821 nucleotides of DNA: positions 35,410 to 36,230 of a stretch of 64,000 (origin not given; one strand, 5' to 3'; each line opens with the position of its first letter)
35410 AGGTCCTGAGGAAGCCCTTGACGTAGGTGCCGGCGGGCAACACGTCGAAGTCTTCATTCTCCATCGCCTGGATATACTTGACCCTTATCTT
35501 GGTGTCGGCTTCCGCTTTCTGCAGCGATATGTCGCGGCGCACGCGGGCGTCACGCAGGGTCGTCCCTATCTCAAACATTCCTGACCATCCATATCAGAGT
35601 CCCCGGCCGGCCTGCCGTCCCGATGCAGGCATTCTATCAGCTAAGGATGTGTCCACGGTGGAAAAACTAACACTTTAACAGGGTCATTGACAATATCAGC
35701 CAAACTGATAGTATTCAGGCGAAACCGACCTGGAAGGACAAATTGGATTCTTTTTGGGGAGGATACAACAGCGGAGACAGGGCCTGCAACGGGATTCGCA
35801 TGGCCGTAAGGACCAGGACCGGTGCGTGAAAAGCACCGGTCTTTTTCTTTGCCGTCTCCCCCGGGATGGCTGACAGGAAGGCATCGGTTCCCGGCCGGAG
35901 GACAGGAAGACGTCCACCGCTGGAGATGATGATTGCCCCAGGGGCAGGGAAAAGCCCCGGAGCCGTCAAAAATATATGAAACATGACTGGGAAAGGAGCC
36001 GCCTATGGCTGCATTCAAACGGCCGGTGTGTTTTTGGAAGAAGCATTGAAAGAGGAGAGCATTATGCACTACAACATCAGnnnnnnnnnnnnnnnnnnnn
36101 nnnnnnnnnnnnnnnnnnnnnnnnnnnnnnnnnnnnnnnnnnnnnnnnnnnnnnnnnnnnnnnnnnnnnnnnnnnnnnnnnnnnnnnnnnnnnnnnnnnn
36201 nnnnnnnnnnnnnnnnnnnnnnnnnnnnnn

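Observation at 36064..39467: A selenium-type hydrogenase with membrane-bound (Tat signal, TM anchor, cytochrome b) architecture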

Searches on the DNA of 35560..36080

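Call 61: search_rna_families(source=window, start=35560, end=36080, threshold=evalue, max_evalue=1)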
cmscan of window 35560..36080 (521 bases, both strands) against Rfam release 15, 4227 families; matches with E-value up to 1: 4.
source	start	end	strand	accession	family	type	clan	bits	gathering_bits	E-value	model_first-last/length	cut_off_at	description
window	35801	35858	+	RF00649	mir-128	Gene; miRNA;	-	26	49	0.00049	1-83/83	no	mir-128 microRNA precursor family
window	35920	35960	+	RF00613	SNORD94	Gene; snRNA; snoRNA; CD-box;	-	15.5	60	0.39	1-137/137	no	Small nucleolar RNA SNORD94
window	35844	35957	+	RF03045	proV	Gene; sRNA;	-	14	88.5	0.9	1-149/149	no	proV RNA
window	35670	35730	-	RF01977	HOTAIRM1_3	Gene; lncRNA;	-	13.9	37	0.72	1-59/59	no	HOX antisense intergenic RNA myeloid 1 conserved region 3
